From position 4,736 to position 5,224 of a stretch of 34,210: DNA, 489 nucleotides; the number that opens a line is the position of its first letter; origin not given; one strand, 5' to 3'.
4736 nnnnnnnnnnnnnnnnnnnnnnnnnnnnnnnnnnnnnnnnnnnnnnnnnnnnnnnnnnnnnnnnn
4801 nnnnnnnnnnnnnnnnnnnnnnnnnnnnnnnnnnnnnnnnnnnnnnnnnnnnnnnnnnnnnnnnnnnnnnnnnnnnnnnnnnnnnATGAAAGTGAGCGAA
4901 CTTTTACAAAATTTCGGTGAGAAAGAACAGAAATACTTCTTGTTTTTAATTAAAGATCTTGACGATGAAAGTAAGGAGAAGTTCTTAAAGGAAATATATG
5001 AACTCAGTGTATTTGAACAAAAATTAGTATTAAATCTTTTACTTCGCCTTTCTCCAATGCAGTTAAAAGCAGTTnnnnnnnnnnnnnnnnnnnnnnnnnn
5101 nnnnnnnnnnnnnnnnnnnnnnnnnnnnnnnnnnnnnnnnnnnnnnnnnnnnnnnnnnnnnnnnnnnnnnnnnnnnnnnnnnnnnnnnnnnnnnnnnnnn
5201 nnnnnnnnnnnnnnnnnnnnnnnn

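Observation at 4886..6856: Intact 656-aa UvrD/PcrA homologue in which every ATPase/helicase motif is degenerate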

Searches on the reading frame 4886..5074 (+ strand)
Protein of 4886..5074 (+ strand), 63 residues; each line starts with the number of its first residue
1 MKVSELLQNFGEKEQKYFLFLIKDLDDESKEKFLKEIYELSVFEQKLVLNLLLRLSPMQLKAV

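Call 64: search_protein_families(library=pfam, proteins=[window:4886-5074:+], max_evalue=10)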
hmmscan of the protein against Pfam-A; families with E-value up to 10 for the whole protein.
seq(63 aa): 1 family
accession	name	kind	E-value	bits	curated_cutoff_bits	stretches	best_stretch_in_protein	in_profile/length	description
PF13618.11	Gluconate_2-dh3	-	0.1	13.4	23.4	1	12-54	42-84/135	Gluconate 2-dehydrogenase subunit 3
